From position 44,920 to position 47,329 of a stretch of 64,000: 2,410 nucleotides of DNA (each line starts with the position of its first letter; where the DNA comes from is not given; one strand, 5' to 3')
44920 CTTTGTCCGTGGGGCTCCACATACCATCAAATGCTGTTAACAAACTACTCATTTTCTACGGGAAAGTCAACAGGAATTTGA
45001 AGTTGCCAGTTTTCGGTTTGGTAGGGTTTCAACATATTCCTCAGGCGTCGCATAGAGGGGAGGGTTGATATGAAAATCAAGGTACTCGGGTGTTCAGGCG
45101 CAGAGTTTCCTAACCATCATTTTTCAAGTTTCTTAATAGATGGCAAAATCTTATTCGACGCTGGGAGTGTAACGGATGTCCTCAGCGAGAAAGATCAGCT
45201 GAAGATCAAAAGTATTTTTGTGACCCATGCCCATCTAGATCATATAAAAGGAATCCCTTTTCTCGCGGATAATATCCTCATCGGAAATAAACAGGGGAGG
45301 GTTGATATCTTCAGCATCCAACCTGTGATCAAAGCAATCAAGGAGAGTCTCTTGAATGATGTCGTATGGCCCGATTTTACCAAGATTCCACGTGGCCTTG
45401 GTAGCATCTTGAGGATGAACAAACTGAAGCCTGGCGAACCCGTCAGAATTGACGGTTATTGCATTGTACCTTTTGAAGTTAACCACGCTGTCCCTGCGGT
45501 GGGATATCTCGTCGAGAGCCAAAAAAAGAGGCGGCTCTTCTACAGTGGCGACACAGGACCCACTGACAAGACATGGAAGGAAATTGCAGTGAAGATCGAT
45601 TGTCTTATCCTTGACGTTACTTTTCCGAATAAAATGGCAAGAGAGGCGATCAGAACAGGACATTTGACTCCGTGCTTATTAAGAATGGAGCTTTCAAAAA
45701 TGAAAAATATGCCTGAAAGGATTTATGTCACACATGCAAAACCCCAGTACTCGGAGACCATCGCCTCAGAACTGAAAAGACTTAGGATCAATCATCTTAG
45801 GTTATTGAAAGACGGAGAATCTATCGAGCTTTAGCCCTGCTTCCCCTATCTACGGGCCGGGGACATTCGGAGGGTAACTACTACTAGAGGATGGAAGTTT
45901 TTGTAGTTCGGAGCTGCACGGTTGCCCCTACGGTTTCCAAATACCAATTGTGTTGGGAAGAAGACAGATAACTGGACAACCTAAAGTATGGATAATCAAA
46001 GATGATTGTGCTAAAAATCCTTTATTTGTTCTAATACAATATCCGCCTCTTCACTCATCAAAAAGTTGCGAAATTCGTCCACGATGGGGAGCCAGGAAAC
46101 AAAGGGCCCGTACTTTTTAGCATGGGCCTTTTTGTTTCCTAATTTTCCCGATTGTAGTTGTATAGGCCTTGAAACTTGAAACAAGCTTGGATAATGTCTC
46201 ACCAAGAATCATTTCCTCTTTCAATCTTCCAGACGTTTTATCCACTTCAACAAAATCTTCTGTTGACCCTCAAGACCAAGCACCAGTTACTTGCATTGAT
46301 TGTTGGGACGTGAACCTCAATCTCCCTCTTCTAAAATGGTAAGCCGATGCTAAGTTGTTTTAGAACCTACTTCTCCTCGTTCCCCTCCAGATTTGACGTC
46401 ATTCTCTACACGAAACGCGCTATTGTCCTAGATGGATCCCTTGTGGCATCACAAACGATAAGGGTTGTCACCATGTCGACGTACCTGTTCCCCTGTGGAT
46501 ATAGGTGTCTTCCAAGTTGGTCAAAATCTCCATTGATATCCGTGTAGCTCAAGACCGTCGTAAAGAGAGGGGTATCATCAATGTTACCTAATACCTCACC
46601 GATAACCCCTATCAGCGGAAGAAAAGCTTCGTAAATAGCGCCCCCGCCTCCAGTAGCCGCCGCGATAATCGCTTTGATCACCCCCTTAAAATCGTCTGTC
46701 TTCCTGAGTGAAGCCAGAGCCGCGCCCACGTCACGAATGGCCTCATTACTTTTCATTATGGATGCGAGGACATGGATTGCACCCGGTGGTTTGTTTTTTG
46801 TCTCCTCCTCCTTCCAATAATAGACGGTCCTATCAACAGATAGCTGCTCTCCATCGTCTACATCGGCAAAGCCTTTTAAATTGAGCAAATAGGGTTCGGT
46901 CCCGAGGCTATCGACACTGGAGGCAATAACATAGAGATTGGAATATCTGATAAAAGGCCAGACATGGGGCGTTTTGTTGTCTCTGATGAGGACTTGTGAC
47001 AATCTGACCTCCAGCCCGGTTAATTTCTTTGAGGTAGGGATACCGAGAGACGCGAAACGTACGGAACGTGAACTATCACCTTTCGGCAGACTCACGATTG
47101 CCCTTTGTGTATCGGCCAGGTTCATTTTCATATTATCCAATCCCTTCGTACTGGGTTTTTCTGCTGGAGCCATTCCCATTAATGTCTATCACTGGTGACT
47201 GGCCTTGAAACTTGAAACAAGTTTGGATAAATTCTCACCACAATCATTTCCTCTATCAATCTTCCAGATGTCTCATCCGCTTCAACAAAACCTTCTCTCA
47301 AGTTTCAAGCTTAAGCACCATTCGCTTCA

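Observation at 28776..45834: Dense cluster of class III nucleotidyl cyclase genes with an adjacent class II cNMP phosphodiesterase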

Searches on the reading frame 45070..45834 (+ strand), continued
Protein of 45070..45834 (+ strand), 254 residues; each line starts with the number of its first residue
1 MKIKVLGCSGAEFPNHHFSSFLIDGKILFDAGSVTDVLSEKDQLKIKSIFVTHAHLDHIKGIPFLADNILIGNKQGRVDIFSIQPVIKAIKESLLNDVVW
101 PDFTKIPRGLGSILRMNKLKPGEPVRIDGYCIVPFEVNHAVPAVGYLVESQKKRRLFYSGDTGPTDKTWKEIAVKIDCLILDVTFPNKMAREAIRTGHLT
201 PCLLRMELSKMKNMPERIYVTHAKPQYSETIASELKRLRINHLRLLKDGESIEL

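Call 57: find_homologous_proteins(query=window:45070-45834:+, max_evalue=0.00001)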
Query window:45070-45834:+ (254 aa): 3857 proteins with E <= 0.00001 among 4271 candidates; the best 120 are listed.
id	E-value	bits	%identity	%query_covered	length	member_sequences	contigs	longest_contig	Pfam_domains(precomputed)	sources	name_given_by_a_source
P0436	6.3e-160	548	95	100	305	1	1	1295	PF12706.14,PF02112.22,PF23023.2,PF00753.34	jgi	jgi:ribonuclease BN (tRNA processing enzyme)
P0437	2.0e-156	537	93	100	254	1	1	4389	PF12706.14,PF02112.22,PF23023.2,PF00753.34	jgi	-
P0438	1.2e-155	534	93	100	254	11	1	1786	PF12706.14,PF02112.22,PF23023.2,PF00753.34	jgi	jgi:ribonuclease BN (tRNA processing enzyme)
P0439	2.8e-152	523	91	100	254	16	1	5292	PF12706.14,PF02112.22,PF23023.2,PF00753.34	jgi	jgi:ribonuclease BN (tRNA processing enzyme)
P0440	1.0e-149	515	90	100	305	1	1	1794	PF12706.14,PF02112.22,PF23023.2,PF00753.34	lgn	-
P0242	1.2e-149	515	90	100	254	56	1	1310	PF12706.14,PF02112.22,PF23023.2,PF00753.34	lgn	-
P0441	1.7e-148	511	87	100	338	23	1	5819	PF12706.14,PF02112.22,PF23023.2,PF00753.34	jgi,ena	-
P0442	6.1e-148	509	87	100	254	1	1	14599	PF12706.14,PF02112.22,PF23023.2,PF00753.34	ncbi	-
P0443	8.2e-146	502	88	100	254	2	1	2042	PF12706.14,PF02112.22,PF23023.2,PF00753.34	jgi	jgi:ribonuclease BN (tRNA processing enzyme)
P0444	1.0e-145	502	87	100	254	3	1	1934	PF12706.14,PF02112.22,PF23023.2,PF00753.34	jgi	-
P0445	5.2e-145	499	87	100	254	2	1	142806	PF12706.14,PF02112.22,PF23023.2,PF00753.34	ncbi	-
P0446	4.7e-144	496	88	100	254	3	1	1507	PF12706.14,PF02112.22,PF23023.2,PF00753.34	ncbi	-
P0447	5.3e-144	496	88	100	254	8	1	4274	PF12706.14,PF02112.22,PF23023.2,PF00753.34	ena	-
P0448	2.6e-143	494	86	100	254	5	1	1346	PF12706.14,PF02112.22,PF23023.2,PF00753.34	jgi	jgi:ribonuclease BN (tRNA processing enzyme)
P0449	3.2e-143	494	87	100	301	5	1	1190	PF12706.14,PF02112.22,PF23023.2,PF00753.34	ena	-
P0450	4.7e-143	493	86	100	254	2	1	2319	PF12706.14,PF02112.22,PF23023.2,PF00753.34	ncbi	-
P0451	2.3e-142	491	87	100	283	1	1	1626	PF12706.14,PF02112.22,PF23023.2,PF00753.34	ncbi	-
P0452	3.3e-142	490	83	100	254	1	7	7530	PF12706.14,PF02112.22,PF23023.2,PF00753.34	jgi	jgi:ribonuclease BN (tRNA processing enzyme)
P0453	7.0e-141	486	84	100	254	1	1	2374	PF12706.14,PF02112.22,PF23023.2,PF00753.34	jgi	jgi:ribonuclease BN (tRNA processing enzyme)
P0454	1.7e-140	485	85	100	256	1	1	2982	PF12706.14,PF02112.22,PF23023.2,PF00753.34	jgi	-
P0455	4.9e-140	483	84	100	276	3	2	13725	PF12706.14,PF02112.22,PF23023.2,PF00753.34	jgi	jgi:ribonuclease BN (tRNA processing enzyme)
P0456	3.1e-139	481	84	100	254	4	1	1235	PF12706.14,PF02112.22,PF23023.2,PF00753.34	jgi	-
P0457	8.2e-124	430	84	89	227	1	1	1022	PF12706.14,PF02112.22,PF23023.2,PF00753.34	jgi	jgi:ribonuclease BN (tRNA processing enzyme)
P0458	1.3e-118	413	72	100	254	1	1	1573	PF12706.14,PF02112.22,PF23023.2,PF00753.34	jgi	jgi:ribonuclease BN (tRNA processing enzyme)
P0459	2.9e-111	389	87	77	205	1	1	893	PF12706.14,PF02112.22,PF23023.2,PF00753.34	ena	-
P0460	1.2e-103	364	64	100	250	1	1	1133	PF12706.14,PF02112.22,PF23023.2,PF00753.34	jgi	jgi:ribonuclease BN (tRNA processing enzyme)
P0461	3.5e-103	362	63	100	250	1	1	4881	PF12706.14,PF02112.22,PF23023.2,PF00753.34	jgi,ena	jgi:ribonuclease BN (tRNA processing enzyme)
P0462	3.1e-101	356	62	100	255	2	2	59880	PF12706.14,PF02112.22,PF23023.2,PF00753.34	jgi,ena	-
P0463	3.8e-101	356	62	100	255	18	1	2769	PF12706.14,PF02112.22,PF23023.2,PF00753.34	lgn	-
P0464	4.0e-101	356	61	100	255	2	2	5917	PF12706.14,PF02112.22,PF23023.2,PF00753.34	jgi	jgi:ribonuclease BN (tRNA processing enzyme)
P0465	1.0e-100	354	62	100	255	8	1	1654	PF12706.14,PF02112.22,PF23023.2,PF00753.34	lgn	-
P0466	1.1e-100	354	62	100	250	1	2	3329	PF12706.14,PF02112.22,PF23023.2,PF00753.34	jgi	jgi:ribonuclease BN (tRNA processing enzyme)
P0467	1.5e-100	354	62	100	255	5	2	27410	PF12706.14,PF02112.22,PF23023.2,PF00753.34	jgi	jgi:ribonuclease BN (tRNA processing enzyme)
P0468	3.3e-100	353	62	100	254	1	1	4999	PF12706.14,PF02112.22,PF23023.2,PF00753.34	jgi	jgi:cAMP phosphodiesterase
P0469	3.4e-100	353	62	100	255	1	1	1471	PF12706.14,PF02112.22,PF23023.2,PF00753.34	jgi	-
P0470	9.1e-100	351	62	100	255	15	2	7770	PF12706.14,PF02112.22,PF23023.2,PF00753.34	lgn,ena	-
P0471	1.3e-99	351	61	100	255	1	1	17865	PF12706.14,PF02112.22,PF23023.2,PF00753.34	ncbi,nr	ncbi:MAG: hypothetical protein A2157_02510 [Deltaproteobacteria bacterium RBG_16_47_11]|nr:MAG: hypo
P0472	1.6e-99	351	60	100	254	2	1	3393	PF12706.14,PF02112.22,PF23023.2,PF00753.34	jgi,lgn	jgi:ribonuclease BN (tRNA processing enzyme)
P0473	2.2e-99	350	62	100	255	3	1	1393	PF12706.14,PF02112.22,PF23023.2,PF00753.34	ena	-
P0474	2.4e-99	350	61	100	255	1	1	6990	PF12706.14,PF02112.22,PF23023.2,PF00753.34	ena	-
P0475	2.5e-99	350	60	100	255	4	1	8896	PF12706.14,PF02112.22,PF23023.2,PF00753.34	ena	-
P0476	3.3e-99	349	61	100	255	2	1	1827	PF12706.14,PF02112.22,PF23023.2,PF00753.34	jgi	jgi:ribonuclease BN (tRNA processing enzyme)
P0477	3.9e-99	349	62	100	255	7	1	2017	PF12706.14,PF02112.22,PF23023.2,PF00753.34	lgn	-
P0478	7.0e-99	348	60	100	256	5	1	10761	PF12706.14,PF02112.22,PF23023.2,PF00753.34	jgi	-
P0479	7.9e-99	348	60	99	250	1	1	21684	PF12706.14,PF02112.22,PF23023.2,PF00753.34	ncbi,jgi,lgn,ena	ncbi:MAG: 3',5'-cyclic-nucleotide phosphodiesterase [Thermodesulfobacteriota bacterium]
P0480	1.4e-98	347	62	100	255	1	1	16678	PF12706.14,PF02112.22,PF23023.2,PF00753.34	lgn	-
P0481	1.5e-98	347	60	100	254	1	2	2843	PF12706.14,PF02112.22,PF23023.2,PF00753.34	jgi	jgi:ribonuclease BN (tRNA processing enzyme)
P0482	1.6e-98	347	60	100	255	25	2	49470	PF12706.14,PF02112.22,PF23023.2,PF00753.34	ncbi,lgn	-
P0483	2.3e-98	347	60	100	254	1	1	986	PF12706.14,PF02112.22,PF23023.2,PF00753.34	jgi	jgi:ribonuclease BN (tRNA processing enzyme)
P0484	2.4e-98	347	62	100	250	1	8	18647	PF12706.14,PF02112.22,PF23023.2,PF00753.34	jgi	jgi:ribonuclease BN (tRNA processing enzyme)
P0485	2.4e-98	347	63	100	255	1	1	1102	PF12706.14,PF02112.22,PF23023.2,PF00753.34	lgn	-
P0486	2.8e-98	346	61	100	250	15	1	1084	PF12706.14,PF02112.22,PF23023.2,PF00753.34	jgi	jgi:ribonuclease BN (tRNA processing enzyme)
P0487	3.0e-98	346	59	100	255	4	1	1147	PF12706.14,PF02112.22,PF23023.2,PF00753.34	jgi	-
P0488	3.9e-98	346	62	100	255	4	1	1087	PF12706.14,PF02112.22,PF23023.2,PF00753.34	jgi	-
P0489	4.1e-98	346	60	100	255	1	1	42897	PF12706.14,PF02112.22,PF23023.2,PF00753.34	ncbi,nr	ncbi:MAG: hypothetical protein A2162_10605 [Deltaproteobacteria bacterium RBG_13_52_11b]|nr:MAG: hyp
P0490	4.5e-98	346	61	100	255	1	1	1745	PF12706.14,PF02112.22,PF23023.2,PF00753.34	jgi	jgi:ribonuclease BN (tRNA processing enzyme)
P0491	6.7e-98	345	61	100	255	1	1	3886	PF12706.14,PF02112.22,PF23023.2,PF00753.34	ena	-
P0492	7.5e-98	345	59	100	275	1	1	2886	PF12706.14,PF02112.22,PF23023.2,PF00753.34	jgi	jgi:ribonuclease BN (tRNA processing enzyme)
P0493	8.1e-98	345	59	100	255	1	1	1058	PF12706.14,PF02112.22,PF23023.2,PF00753.34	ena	-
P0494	8.8e-98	345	60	100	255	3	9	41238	PF12706.14,PF02112.22,PF23023.2,PF00753.34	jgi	jgi:ribonuclease BN (tRNA processing enzyme)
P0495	1.1e-97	344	63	100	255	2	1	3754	PF12706.14,PF02112.22,PF23023.2,PF00753.34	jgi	jgi:cAMP phosphodiesterase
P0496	1.2e-97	344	61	100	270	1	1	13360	PF12706.14,PF02112.22,PF23023.2,PF00753.34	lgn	-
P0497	1.8e-97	344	61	100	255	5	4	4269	PF12706.14,PF02112.22,PF23023.2,PF00753.34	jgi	jgi:ribonuclease BN (tRNA processing enzyme)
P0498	1.9e-97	344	59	100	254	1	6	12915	PF12706.14,PF02112.22,PF23023.2,PF00753.34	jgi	jgi:ribonuclease BN (tRNA processing enzyme)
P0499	2.1e-97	344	59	100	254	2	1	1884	PF12706.14,PF02112.22,PF23023.2,PF00753.34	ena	-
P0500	2.2e-97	343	60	100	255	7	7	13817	PF12706.14,PF02112.22,PF23023.2,PF00753.34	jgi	jgi:ribonuclease BN (tRNA processing enzyme)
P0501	2.6e-97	343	59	100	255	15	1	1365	PF12706.14,PF02112.22,PF23023.2,PF00753.34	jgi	jgi:ribonuclease BN (tRNA processing enzyme)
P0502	2.7e-97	343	61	99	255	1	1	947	PF12706.14,PF02112.22,PF23023.2,PF00753.34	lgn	-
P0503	3.1e-97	343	59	100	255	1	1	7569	PF12706.14,PF02112.22,PF23023.2,PF00753.34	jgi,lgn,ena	-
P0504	4.7e-97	342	61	100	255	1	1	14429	PF12706.14,PF02112.22,PF23023.2,PF00753.34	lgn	-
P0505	4.8e-97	342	60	100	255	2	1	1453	PF12706.14,PF02112.22,PF23023.2,PF00753.34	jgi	jgi:ribonuclease BN (tRNA processing enzyme)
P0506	5.4e-97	342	60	100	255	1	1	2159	PF12706.14,PF02112.22,PF23023.2,PF00753.34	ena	-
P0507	5.8e-97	342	60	100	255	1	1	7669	PF12706.14,PF02112.22,PF23023.2,PF00753.34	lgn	-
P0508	6.4e-97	342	59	100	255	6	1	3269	PF12706.14,PF02112.22,PF23023.2,PF00753.34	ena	-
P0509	6.5e-97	342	60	100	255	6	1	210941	PF12706.14,PF02112.22,PF23023.2,PF00753.34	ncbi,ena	-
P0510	6.7e-97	342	58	100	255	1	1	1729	PF12706.14,PF02112.22,PF23023.2,PF00753.34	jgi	jgi:ribonuclease BN (tRNA processing enzyme)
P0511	8.0e-97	342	62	100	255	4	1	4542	PF12706.14,PF02112.22,PF23023.2,PF00753.34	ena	-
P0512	8.4e-97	342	60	99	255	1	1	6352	PF12706.14,PF02112.22,PF23023.2,PF00753.34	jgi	jgi:ribonuclease BN (tRNA processing enzyme)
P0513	8.7e-97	342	60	100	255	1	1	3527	PF12706.14,PF02112.22,PF23023.2,PF00753.34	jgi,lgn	-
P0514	8.8e-97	342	60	100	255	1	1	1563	PF12706.14,PF02112.22,PF23023.2,PF00753.34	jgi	jgi:ribonuclease BN (tRNA processing enzyme)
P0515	9.1e-97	341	58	100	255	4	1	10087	PF12706.14,PF02112.22,PF23023.2,PF00753.34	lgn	-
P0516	9.3e-97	341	58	100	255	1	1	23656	PF12706.14,PF02112.22,PF23023.2,PF00753.34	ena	-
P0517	9.4e-97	341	60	100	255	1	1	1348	PF12706.14,PF02112.22,PF23023.2,PF00753.34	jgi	jgi:ribonuclease BN (tRNA processing enzyme)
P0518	9.4e-97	341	58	100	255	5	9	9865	PF12706.14,PF02112.22,PF23023.2,PF00753.34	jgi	jgi:ribonuclease BN (tRNA processing enzyme)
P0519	9.7e-97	341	60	100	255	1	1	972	PF12706.14,PF02112.22,PF23023.2,PF00753.34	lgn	-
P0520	1.0e-96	341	59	100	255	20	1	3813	PF12706.14,PF02112.22,PF23023.2,PF00753.34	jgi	jgi:ribonuclease BN (tRNA processing enzyme)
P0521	1.0e-96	341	61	99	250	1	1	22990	PF12706.14,PF02112.22,PF23023.2,PF00753.34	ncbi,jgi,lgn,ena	ncbi:MAG: 3',5'-cyclic-nucleotide phosphodiesterase [Thermodesulfobacteriota bacterium]|jgi:ribonucl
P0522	1.0e-96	341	60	100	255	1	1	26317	PF12706.14,PF02112.22,PF23023.2,PF00753.34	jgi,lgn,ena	-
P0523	1.0e-96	341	60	100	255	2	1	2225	PF12706.14,PF02112.22,PF23023.2,PF00753.34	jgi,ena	-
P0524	1.1e-96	341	61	100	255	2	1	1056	PF12706.14,PF02112.22,PF23023.2,PF00753.34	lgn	-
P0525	1.2e-96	341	59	100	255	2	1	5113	PF12706.14,PF02112.22,PF23023.2,PF00753.34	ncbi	-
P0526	1.3e-96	341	58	100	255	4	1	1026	PF12706.14,PF02112.22,PF23023.2,PF00753.34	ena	-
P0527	1.3e-96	341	60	100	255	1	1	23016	PF12706.14,PF02112.22,PF23023.2,PF00753.34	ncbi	ncbi:MAG: 3',5'-cyclic-nucleotide phosphodiesterase [Nitrospirota bacterium]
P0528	1.9e-96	340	61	100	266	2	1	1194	PF12706.14,PF02112.22,PF23023.2,PF00753.34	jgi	jgi:ribonuclease BN (tRNA processing enzyme)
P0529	1.9e-96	340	59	100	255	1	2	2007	PF12706.14,PF02112.22,PF23023.2,PF00753.34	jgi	jgi:ribonuclease BN (tRNA processing enzyme)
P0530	2.1e-96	340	61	100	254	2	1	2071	PF12706.14,PF02112.22,PF23023.2,PF00753.34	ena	-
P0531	2.5e-96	340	59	100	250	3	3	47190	PF12706.14,PF02112.22,PF23023.2,PF00753.34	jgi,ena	jgi:ribonuclease BN (tRNA processing enzyme)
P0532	2.7e-96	340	61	100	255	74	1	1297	PF12706.14,PF02112.22,PF23023.2,PF00753.34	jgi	jgi:ribonuclease BN (tRNA processing enzyme)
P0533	2.7e-96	340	60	100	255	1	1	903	PF12706.14,PF02112.22,PF23023.2,PF00753.34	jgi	jgi:ribonuclease BN (tRNA processing enzyme)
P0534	2.8e-96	340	60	100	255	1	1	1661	PF12706.14,PF02112.22,PF23023.2,PF00753.34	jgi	jgi:cAMP phosphodiesterase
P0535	3.4e-96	340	59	100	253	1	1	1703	PF12706.14,PF02112.22,PF23023.2,PF00753.34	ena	-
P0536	3.5e-96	340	60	100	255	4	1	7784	PF12706.14,PF02112.22,PF23023.2,PF00753.34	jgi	jgi:cAMP phosphodiesterase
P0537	3.9e-96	339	60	100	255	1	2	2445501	PF12706.14,PF02112.22,PF23023.2,PF00753.34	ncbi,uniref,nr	ncbi:cAMP phosphodiesterase class-II:metallo-beta-lactamase superfamily protein [Dissulfurispira the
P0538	3.9e-96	339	60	100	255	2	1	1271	PF12706.14,PF02112.22,PF23023.2,PF00753.34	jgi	jgi:ribonuclease BN (tRNA processing enzyme)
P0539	4.0e-96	339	60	100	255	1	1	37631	PF12706.14,PF02112.22,PF23023.2,PF00753.34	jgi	jgi:ribonuclease BN (tRNA processing enzyme)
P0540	4.2e-96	339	58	100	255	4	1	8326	PF12706.14,PF02112.22,PF23023.2,PF00753.34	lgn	-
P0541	4.3e-96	339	59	100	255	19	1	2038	PF12706.14,PF02112.22,PF23023.2,PF00753.34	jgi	-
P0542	4.5e-96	339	60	100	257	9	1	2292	PF12706.14,PF02112.22,PF23023.2,PF00753.34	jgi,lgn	jgi:ribonuclease BN (tRNA processing enzyme)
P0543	4.9e-96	339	60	100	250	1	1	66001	PF12706.14,PF02112.22,PF23023.2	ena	-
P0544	5.0e-96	339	60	99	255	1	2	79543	PF12706.14,PF02112.22,PF23023.2,PF00753.34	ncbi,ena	ncbi:MAG: 3',5'-cyclic-nucleotide phosphodiesterase [Thermodesulfovibrionales bacterium]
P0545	5.8e-96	339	59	100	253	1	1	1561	PF12706.14,PF02112.22,PF23023.2,PF00753.34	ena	-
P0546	9.1e-96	338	60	100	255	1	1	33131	PF12706.14,PF02112.22,PF23023.2,PF00753.34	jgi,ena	-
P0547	1.1e-95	338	58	100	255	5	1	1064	PF12706.14,PF02112.22,PF23023.2,PF00753.34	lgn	-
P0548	1.1e-95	338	58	100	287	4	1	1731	PF12706.14,PF02112.22,PF23023.2,PF00753.34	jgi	-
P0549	1.2e-95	338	59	98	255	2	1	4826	PF12706.14,PF02112.22,PF23023.2,PF00753.34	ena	-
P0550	1.2e-95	338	58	100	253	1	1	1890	PF12706.14,PF02112.22,PF23023.2,PF00753.34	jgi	-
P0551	1.2e-95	338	59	100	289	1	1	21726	PF12706.14,PF02112.22,PF23023.2,PF00753.34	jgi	jgi:ribonuclease BN (tRNA processing enzyme)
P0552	1.4e-95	338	58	100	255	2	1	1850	PF12706.14,PF02112.22,PF23023.2,PF00753.34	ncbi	-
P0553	1.4e-95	338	60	100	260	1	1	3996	PF12706.14,PF02112.22,PF23023.2,PF00753.34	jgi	jgi:ribonuclease BN (tRNA processing enzyme)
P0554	1.4e-95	338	60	100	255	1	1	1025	PF12706.14,PF02112.22,PF23023.2,PF00753.34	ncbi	-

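Call 64: predict_structure(alignment_id=A1)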
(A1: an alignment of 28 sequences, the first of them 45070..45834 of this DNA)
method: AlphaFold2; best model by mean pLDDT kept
length: 254 residues; sequences in the alignment: 28
mean_pLDDT: 83.7   pTM: 0.86
mean pLDDT of the five models: 83.7, 83.1, 82.9, 82.2, 77.9
residues with pLDDT >= 90: 127; 70-90: 83; 50-70: 28; < 50: 16
segments of 3 or more residues with pLDDT < 50: 70-72, 98-105, 107-110
pLDDT, mean of each block of 10 residues (from residue 1): 91 81 92 74 86 71 53 65 90 61 45 80 94 93 94 94 83 91 94 92 93 92 90 96 92 94
secondary structure, 60 per line:
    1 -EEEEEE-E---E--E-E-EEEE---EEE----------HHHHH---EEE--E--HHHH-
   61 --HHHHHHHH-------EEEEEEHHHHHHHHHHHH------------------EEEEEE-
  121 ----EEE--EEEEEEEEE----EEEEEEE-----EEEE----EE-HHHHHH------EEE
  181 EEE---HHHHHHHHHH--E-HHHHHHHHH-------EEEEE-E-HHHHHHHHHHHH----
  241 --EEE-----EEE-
elements in order: E2-7 E20-23 E27-29 H40-44 E48-50 H56-59 H63-70 E78-83 H84-95 E114-119 E125-127 E130-138 E143-149 E155-158 H166-171 E178-183 H187-196 H201-209 E217-221 H225-236 E243-245 E251-253

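Call 66: fold_search(model_id=the predicted structure, library=pdb)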
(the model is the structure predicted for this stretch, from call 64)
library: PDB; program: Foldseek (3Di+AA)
matches with E <= 10: 963; with E <= 0.001: 313
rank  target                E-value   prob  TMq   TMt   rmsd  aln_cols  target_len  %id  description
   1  1y44_A                1.2e-16  1.00  0.77  0.73   3.6       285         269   21  Crystal structure of RNase Z (released 2005-01-25)
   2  3zwf_A                7.3e-16  1.00  0.71  0.70   7.1       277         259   20  Crystal structure of Human tRNase Z, short form (ELAC1). (released 2011-08-10)
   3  6kns_A                4.5e-15  1.00  0.75  0.77   4.4       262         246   18  Crystal structure of the metallo-beta-lactamase fold protein YhfI from Bacillus subtilis (space group I4122) (released 2019-09-18)
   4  2fk6_A                4.8e-15  1.00  0.77  0.65   3.8       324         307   18  Crystal Structure of RNAse Z/tRNA(Thr) complex (released 2006-03-21)
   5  6kns_D                5.4e-15  1.00  0.75  0.79   4.3       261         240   19  Crystal structure of the metallo-beta-lactamase fold protein YhfI from Bacillus subtilis (space group I4122) (released 2019-09-18)
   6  6kns_B                5.7e-15  1.00  0.76  0.80   4.2       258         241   18  Crystal structure of the metallo-beta-lactamase fold protein YhfI from Bacillus subtilis (space group I4122) (released 2019-09-18)
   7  3zwf_B                5.7e-15  1.00  0.74  0.72   3.5       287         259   18  Crystal structure of Human tRNase Z, short form (ELAC1). (released 2011-08-10)
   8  8gyg_B                1.0e-14  1.00  0.72  0.61   5.8       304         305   17  Purification ,Crystallization and X-ray Diffraction analysis of a novel arysulfatase from Pseudoalteromonas atlantica  (released 2023-10-18)
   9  6kns_C                1.2e-14  1.00  0.77  0.81   2.9       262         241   16  Crystal structure of the metallo-beta-lactamase fold protein YhfI from Bacillus subtilis (space group I4122) (released 2019-09-18)
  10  2cbn                  1.3e-14  1.00  0.78  0.66   4.6       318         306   18  Crystal structure of ZipD from Escherichia coli (released 2006-02-15)
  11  6knt_B                1.3e-14  1.00  0.75  0.77   4.4       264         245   18  Crystal structure of the metallo-beta-lactamase fold protein YhfI from Bacillus subtilis (space group P4332) (released 2019-09-18)
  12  6knt_C                1.6e-14  1.00  0.75  0.77   4.5       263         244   17  Crystal structure of the metallo-beta-lactamase fold protein YhfI from Bacillus subtilis (space group P4332) (released 2019-09-18)
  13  4ojv                  2.4e-14  1.00  0.81  0.58   4.3       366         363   20  Crystal structure of unliganded yeast PDE1 (released 2014-12-03)
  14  8gyg_A                2.8e-14  1.00  0.76  0.67   5.1       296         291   17  Purification ,Crystallization and X-ray Diffraction analysis of a novel arysulfatase from Pseudoalteromonas atlantica  (released 2023-10-18)
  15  1zkp_C                4.2e-14  1.00  0.73  0.75   4.6       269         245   17  1.5A Resolution Crystal Structure of a Metallo Beta Lactamase Family Protein, the ELAC Homolgue of Bacillus anthracis, (released 2005-06-21)
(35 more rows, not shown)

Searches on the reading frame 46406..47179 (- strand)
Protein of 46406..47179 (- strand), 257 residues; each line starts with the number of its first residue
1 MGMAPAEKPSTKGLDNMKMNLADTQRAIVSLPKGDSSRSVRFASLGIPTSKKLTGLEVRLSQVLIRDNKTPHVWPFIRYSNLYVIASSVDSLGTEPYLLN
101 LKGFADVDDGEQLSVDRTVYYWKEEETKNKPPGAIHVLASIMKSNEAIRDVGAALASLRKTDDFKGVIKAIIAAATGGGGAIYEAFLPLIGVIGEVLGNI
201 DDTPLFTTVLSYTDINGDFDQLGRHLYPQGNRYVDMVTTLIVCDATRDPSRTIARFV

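Call 9: search_protein_families(library=ncbifam, proteins=[window:46406-47179:-], max_evalue=0.001)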
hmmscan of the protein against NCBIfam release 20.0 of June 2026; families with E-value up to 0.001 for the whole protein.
window:46406-47179:- (257 aa): 0 families

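Call 10: search_protein_families(library=padloc, proteins=[window:46406-47179:-], max_evalue=0.001)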
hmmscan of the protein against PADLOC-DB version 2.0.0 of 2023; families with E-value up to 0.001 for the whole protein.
window:46406-47179:- (257 aa): 0 families

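Call 22: search_protein_families(library=pfam, proteins=[window:46406-47179:-], max_evalue=0.0001)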
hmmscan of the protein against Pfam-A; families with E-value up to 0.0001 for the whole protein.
window:46406-47179:- (257 aa): 0 families

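Call 40: search_protein_families(library=pfam, proteins=[window:46406-47179:-], max_evalue=1)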
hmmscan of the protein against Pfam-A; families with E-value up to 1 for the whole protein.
window:46406-47179:- (257 aa): 1 family
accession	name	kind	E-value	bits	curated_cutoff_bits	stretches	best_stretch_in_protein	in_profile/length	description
PF20096.4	DUF6486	-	0.22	11.6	22.7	1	160-176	3-18/31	Family of unknown function (DUF6486)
